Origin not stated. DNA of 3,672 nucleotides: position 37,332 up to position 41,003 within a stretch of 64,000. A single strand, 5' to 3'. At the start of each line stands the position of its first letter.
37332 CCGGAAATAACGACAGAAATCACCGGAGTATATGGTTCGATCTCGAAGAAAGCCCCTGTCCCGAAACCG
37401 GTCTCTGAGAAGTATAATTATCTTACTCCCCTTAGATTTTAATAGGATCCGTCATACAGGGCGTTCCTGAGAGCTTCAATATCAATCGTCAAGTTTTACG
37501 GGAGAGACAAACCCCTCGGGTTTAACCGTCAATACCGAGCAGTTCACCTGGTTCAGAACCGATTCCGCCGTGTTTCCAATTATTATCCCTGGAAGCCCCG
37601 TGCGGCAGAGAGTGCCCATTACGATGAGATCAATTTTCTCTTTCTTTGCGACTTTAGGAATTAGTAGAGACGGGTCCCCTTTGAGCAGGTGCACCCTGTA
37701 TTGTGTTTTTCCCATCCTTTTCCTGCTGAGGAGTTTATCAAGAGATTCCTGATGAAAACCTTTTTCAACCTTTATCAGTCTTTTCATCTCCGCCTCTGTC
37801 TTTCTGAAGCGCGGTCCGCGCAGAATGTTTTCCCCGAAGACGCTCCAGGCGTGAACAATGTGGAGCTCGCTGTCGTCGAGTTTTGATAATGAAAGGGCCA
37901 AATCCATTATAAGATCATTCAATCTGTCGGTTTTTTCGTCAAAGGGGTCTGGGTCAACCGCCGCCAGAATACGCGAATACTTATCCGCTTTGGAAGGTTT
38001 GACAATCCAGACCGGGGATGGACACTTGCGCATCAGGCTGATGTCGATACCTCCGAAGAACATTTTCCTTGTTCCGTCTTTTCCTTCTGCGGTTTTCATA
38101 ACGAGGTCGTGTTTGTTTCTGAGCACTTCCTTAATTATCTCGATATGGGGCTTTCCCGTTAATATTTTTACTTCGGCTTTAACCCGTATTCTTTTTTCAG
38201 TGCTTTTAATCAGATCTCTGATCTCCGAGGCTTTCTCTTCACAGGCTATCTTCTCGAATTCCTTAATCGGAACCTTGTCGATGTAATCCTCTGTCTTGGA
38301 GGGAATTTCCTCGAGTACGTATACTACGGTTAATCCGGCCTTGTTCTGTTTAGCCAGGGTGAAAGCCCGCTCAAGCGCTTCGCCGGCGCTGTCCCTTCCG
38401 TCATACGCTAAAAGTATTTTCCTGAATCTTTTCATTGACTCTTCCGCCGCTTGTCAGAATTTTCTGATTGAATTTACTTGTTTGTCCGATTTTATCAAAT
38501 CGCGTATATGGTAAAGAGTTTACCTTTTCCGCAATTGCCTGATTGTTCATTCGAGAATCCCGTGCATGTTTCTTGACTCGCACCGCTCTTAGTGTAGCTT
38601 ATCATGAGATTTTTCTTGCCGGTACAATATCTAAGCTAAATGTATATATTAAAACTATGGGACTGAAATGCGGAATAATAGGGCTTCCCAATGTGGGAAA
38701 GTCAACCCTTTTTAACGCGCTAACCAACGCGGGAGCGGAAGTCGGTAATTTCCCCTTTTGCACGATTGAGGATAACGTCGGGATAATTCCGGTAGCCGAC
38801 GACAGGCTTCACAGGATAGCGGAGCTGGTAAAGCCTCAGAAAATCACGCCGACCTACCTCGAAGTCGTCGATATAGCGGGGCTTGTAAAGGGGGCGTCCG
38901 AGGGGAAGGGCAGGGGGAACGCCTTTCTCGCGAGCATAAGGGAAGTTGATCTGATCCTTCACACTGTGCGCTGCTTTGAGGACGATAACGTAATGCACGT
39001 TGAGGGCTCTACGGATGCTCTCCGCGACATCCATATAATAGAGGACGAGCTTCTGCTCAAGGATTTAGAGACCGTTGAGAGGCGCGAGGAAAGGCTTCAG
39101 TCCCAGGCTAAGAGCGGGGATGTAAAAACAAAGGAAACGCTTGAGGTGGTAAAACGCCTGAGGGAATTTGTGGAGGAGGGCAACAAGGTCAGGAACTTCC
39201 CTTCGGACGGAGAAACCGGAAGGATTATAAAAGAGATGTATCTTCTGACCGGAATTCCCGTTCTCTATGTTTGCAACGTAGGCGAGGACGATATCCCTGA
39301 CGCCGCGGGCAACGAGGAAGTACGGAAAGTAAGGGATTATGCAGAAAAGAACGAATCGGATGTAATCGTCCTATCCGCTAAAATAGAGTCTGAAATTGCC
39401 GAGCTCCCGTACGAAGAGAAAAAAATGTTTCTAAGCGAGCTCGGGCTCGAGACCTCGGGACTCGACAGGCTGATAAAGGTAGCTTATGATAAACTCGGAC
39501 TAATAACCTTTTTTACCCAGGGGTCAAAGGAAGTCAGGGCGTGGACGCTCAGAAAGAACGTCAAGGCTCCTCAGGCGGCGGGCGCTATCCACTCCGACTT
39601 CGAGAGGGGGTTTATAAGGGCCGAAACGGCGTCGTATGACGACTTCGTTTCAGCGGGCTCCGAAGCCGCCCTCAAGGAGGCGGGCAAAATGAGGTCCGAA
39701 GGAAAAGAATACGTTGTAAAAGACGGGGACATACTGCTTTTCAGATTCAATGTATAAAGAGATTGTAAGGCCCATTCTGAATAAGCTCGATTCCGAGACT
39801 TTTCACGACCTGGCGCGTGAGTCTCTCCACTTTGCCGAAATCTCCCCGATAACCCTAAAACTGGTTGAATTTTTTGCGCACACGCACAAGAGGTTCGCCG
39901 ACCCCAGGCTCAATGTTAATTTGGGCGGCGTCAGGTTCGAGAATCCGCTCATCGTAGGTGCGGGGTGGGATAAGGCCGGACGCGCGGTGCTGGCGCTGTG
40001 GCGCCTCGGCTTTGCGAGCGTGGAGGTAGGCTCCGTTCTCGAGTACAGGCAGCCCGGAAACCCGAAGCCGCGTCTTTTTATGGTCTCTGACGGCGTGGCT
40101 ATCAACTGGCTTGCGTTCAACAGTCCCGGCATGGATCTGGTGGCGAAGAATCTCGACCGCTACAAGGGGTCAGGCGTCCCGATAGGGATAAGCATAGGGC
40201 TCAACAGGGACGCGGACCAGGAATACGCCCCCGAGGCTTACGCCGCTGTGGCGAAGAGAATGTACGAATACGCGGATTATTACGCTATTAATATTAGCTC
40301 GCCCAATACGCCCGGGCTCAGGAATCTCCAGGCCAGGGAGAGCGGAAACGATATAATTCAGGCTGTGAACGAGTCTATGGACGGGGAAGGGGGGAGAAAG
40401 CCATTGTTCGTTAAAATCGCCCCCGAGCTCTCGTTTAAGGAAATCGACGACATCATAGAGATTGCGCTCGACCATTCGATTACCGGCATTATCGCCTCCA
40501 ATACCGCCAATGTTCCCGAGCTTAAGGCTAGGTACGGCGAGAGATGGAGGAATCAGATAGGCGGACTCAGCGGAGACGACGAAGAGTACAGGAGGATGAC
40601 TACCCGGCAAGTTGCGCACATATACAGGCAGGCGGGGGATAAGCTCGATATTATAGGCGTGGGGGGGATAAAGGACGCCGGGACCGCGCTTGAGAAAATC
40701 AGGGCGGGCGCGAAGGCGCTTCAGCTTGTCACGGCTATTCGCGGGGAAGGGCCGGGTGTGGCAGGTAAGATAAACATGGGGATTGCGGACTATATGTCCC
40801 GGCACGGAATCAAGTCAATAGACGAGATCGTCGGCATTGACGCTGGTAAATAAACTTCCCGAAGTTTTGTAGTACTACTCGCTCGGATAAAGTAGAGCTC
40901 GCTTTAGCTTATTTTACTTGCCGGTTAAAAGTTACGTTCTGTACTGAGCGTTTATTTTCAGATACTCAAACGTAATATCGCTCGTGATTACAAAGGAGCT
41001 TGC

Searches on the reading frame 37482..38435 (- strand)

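Call 8: search_protein_families(library=pfam, proteins=[window:37482-38435:-])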
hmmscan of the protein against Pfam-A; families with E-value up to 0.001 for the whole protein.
window:37482-38435:- (317 aa): 1 family
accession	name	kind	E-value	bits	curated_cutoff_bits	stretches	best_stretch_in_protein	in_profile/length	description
PF00582.32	Usp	-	2.9e-44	151.5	24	2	4-146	2-141/141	Universal stress protein family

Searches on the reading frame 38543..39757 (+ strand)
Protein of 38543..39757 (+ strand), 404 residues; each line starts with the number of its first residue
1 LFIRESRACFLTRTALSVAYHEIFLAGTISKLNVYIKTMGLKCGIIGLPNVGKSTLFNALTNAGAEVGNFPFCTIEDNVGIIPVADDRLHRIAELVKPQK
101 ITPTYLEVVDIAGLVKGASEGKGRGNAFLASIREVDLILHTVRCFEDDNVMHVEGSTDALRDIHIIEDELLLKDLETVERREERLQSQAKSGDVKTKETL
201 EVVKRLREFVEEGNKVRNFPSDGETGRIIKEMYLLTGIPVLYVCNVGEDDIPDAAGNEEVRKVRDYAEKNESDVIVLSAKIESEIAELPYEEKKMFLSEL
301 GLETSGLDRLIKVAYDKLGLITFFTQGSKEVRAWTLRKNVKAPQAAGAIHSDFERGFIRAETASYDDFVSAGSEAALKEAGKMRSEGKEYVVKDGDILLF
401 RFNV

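Call 34: search_protein_families(library=pfam, proteins=[window:38543-39757:+], max_evalue=0.01)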
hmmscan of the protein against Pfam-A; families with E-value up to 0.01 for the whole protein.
window:38543-39757:+ (404 aa): 3 families
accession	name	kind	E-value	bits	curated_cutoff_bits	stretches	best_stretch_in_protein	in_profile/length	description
PF06071.19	YchF-GTPase_C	-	2.1e-39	134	27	1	320-403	1-84/84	Protein of unknown function (DUF933)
PF01926.29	MMR_HSR1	-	1.2e-21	77.4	21.9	1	43-147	2-86/113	50S ribosome-binding GTPase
PF02421.24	FeoB_N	-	2.3e-10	40.6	27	1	43-88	3-48/156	Ferrous iron transport protein B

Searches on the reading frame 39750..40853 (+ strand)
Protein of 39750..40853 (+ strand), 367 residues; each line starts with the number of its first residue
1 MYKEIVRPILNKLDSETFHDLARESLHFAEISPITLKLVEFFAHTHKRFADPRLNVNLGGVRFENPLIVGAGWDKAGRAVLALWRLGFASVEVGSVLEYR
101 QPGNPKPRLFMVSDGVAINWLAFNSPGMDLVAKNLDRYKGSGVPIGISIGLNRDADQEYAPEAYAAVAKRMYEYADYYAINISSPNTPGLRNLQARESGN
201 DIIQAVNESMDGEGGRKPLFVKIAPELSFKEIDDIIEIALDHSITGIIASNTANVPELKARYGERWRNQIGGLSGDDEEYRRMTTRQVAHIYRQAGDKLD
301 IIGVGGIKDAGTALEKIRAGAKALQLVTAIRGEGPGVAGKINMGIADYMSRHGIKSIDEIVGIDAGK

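Call 34: search_protein_families(library=pfam, proteins=[window:39750-40853:+], max_evalue=0.01)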
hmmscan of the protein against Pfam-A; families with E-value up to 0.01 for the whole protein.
window:39750-40853:+ (367 aa): 1 family
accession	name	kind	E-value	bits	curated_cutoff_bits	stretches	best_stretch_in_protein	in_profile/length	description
PF01180.27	DHO_dh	-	2.1e-63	214.7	27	1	54-349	2-291/291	Dihydroorotate dehydrogenase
